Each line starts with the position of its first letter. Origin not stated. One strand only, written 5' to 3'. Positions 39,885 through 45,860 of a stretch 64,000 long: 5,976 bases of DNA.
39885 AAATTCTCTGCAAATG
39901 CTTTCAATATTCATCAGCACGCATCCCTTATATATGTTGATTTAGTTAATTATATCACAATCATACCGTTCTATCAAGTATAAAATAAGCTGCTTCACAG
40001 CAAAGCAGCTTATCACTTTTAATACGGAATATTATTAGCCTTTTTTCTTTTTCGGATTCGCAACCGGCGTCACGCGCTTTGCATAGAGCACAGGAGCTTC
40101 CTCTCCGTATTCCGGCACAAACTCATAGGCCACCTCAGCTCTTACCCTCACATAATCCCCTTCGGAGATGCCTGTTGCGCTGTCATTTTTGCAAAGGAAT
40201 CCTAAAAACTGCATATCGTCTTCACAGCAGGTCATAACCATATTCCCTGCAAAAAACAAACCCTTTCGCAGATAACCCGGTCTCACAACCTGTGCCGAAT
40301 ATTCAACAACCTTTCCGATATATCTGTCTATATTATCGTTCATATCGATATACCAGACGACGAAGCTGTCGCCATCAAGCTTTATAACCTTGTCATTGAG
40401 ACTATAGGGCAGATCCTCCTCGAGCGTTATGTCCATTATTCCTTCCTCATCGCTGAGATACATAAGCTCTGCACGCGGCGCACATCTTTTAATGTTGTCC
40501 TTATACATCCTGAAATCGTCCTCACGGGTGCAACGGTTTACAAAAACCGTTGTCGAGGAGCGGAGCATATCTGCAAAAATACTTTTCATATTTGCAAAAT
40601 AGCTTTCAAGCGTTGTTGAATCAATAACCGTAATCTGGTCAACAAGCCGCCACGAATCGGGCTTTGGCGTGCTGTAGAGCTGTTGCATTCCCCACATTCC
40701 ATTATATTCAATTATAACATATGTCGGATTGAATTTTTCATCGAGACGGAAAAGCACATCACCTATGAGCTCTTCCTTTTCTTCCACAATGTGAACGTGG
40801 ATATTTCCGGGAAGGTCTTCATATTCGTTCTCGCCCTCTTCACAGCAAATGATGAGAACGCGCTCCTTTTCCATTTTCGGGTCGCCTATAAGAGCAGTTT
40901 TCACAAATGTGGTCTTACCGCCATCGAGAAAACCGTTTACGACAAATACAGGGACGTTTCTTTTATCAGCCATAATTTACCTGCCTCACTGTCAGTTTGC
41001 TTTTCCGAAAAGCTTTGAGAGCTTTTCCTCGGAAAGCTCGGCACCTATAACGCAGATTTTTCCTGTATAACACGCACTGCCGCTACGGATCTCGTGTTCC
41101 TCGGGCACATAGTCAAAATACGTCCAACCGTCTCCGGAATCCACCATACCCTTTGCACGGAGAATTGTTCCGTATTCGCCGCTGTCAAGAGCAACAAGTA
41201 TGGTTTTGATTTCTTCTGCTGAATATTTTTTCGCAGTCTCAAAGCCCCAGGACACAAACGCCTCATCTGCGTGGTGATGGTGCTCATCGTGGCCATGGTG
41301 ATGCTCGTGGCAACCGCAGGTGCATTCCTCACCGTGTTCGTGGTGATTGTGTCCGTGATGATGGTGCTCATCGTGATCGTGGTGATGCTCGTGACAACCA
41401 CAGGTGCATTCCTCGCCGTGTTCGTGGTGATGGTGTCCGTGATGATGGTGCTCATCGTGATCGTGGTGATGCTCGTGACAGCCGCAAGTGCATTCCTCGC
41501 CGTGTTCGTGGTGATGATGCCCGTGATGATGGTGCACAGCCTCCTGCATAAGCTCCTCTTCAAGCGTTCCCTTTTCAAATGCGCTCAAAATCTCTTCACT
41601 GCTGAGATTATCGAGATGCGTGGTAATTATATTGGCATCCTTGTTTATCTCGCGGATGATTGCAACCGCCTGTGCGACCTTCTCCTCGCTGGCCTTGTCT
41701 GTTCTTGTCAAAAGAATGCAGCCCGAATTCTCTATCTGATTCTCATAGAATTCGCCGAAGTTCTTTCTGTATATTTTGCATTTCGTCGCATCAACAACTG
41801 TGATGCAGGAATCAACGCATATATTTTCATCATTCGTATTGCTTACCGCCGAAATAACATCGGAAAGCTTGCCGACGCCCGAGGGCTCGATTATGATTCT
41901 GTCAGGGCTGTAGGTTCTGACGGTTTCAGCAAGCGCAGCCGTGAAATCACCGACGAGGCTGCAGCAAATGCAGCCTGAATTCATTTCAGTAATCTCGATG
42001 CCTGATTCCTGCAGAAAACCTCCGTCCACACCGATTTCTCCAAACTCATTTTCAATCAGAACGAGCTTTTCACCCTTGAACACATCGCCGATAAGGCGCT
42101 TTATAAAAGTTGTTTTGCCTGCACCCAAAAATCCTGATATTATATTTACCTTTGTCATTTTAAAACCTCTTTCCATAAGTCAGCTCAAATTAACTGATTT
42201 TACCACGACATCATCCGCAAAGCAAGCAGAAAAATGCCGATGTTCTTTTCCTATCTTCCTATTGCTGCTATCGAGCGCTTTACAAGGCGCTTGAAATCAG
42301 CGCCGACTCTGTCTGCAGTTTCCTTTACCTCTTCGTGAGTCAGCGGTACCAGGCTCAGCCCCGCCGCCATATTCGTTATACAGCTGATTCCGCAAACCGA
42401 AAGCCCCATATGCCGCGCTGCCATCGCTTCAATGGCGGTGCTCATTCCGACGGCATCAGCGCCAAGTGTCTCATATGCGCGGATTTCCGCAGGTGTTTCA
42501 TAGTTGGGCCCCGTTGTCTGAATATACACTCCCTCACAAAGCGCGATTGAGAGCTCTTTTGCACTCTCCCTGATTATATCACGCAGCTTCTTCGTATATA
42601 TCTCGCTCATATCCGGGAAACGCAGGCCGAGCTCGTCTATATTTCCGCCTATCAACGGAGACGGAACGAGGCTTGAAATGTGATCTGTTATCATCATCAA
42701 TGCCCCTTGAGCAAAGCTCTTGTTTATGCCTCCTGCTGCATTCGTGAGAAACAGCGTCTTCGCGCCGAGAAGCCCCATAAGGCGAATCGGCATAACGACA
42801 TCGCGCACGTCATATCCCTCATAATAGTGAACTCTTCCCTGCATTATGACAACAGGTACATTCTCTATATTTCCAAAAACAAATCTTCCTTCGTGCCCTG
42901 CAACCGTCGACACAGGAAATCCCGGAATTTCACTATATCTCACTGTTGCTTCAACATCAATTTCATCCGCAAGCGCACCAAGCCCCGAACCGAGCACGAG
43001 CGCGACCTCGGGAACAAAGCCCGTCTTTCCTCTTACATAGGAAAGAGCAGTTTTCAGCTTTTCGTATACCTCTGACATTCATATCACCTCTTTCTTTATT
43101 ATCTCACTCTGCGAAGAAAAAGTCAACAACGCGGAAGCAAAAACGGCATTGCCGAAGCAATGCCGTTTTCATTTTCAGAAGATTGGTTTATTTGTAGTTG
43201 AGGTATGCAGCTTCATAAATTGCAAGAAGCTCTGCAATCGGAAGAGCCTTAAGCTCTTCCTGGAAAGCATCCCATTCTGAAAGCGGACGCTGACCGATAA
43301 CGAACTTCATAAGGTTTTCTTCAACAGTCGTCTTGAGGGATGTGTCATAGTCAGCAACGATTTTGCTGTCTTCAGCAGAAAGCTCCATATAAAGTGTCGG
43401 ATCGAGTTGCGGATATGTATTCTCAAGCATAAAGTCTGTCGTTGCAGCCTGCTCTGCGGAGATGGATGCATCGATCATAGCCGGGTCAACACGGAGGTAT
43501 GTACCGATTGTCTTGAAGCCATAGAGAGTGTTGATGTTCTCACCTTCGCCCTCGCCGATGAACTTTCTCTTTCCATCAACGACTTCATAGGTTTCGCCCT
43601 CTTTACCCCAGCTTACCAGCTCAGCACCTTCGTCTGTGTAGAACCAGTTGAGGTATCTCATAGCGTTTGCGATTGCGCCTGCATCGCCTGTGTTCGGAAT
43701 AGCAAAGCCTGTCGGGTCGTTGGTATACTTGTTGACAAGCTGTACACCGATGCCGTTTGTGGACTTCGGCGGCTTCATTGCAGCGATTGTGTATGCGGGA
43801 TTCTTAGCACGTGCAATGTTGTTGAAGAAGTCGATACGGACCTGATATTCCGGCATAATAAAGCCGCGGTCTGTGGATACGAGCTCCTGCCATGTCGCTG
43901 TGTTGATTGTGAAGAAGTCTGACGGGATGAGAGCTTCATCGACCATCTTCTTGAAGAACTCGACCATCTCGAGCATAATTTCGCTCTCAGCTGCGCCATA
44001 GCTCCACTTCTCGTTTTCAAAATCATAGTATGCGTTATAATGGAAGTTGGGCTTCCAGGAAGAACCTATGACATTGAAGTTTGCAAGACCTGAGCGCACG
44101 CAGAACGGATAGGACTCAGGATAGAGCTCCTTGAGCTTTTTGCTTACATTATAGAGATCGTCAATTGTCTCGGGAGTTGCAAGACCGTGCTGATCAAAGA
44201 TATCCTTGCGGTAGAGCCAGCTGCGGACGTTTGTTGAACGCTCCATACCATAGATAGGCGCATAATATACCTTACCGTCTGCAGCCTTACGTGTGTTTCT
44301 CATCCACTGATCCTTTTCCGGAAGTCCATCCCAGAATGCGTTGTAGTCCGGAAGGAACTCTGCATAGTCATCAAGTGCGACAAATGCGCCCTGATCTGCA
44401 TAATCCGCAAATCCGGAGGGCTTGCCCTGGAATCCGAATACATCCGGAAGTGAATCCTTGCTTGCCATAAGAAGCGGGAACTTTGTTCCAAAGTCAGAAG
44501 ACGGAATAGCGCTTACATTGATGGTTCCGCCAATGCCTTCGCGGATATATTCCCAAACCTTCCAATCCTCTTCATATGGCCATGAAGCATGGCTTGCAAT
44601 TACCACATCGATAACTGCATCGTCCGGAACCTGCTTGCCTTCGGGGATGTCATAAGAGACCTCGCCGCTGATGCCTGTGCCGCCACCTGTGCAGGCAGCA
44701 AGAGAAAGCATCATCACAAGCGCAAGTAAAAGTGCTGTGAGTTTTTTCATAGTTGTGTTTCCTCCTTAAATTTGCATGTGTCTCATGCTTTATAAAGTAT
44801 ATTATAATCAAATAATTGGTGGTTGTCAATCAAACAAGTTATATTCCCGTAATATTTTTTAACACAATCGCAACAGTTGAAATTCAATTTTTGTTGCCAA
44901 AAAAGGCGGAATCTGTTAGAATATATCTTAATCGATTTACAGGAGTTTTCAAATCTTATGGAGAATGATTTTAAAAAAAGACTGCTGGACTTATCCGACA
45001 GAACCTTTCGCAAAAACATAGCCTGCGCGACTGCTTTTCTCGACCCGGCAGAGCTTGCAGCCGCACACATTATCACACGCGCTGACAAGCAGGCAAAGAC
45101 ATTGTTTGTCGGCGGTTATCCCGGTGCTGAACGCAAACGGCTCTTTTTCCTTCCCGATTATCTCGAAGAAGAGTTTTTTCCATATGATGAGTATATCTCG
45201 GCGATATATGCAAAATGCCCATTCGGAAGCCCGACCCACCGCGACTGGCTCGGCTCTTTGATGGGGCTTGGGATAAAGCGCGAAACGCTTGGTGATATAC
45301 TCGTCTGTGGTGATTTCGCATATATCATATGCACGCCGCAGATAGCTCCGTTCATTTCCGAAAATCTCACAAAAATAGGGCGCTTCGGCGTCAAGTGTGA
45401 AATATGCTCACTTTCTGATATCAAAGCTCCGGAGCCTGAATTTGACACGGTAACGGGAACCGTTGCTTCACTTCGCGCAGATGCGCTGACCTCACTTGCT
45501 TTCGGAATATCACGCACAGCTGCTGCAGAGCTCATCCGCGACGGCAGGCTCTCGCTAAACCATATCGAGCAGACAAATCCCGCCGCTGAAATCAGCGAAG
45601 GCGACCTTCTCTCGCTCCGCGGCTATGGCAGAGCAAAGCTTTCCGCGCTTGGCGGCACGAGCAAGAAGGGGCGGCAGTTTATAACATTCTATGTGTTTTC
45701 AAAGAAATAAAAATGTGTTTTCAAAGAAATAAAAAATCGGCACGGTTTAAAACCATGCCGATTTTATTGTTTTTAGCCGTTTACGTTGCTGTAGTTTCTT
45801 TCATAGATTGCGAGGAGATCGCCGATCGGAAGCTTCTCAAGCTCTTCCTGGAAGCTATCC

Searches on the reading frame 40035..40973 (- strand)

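Call 94: search_protein_families(library=pfam, proteins=[window:40035-40973:-], max_evalue=0.00001)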
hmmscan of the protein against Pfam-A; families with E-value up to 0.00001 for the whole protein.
window:40035-40973:- (312 aa): 2 families
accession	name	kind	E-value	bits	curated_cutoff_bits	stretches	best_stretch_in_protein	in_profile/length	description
PF21537.2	DUF1980_C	-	3.8e-15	56.2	25.9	1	188-309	15-136/141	DUF1980 C-terminal domain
PF02492.25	cobW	-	3.6e-06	27.1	20.7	0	8-166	1-174/180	CobW/HypB/UreG, nucleotide-binding domain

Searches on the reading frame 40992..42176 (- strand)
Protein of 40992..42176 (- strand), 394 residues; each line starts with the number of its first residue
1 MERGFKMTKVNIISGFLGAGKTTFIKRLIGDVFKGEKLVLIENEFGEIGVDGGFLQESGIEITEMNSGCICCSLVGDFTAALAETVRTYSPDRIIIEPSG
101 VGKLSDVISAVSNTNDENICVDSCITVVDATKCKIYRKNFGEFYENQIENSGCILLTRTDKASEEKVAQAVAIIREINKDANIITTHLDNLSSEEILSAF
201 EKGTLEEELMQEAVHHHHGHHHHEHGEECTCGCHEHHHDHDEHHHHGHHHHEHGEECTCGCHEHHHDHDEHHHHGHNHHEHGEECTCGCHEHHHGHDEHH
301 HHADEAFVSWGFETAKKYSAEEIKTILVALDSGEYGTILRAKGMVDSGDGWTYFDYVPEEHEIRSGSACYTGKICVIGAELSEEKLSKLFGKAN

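Call 94: search_protein_families(library=pfam, proteins=[window:40992-42176:-], max_evalue=0.00001)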
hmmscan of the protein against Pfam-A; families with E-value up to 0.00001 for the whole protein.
window:40992-42176:- (394 aa): 1 family
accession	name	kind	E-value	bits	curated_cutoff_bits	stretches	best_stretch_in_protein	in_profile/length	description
PF02492.25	cobW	-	2.3e-39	135.3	20.7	1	10-184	2-179/180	CobW/HypB/UreG, nucleotide-binding domain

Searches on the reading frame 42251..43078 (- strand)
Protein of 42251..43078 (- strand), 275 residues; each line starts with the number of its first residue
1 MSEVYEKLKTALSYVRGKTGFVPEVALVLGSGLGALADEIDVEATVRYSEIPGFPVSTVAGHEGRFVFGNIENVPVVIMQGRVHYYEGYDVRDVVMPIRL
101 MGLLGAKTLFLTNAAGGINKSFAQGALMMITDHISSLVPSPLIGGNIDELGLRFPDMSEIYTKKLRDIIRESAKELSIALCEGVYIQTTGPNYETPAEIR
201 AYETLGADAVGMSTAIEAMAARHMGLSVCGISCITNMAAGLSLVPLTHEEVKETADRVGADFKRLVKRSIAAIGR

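Call 95: search_protein_families(library=pfam, proteins=[window:42251-43078:-], max_evalue=0.001)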
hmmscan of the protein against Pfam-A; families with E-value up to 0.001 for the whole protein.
window:42251-43078:- (275 aa): 1 family
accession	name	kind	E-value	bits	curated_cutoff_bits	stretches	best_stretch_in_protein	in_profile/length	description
PF01048.26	PNP_UDP_1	-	1.8e-56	191.6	25.1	1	25-270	2-232/233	Phosphorylase superfamily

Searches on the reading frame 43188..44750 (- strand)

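Call 95: search_protein_families(library=pfam, proteins=[window:43188-44750:-], max_evalue=0.001)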
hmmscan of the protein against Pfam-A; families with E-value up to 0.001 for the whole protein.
window:43188-44750:- (520 aa): 1 family
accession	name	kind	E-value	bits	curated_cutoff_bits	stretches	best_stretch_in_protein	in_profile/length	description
PF01547.30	SBP_bac_1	-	2.6e-13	51.1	26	1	74-376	23-306/307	Bacterial extracellular solute-binding protein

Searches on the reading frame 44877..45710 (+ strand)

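Call 95: search_protein_families(library=pfam, proteins=[window:44877-45710:+], max_evalue=0.001)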
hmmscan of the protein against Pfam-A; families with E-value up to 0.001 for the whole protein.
window:44877-45710:+ (277 aa): 2 families
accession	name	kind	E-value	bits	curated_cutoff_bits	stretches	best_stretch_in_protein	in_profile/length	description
PF17774.7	YlmH_RBD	-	2.3e-14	53.9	23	1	116-179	19-82/84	Putative RNA-binding domain in YlmH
PF01479.30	S4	-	0.00028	21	22.8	1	207-244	10-47/48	S4 domain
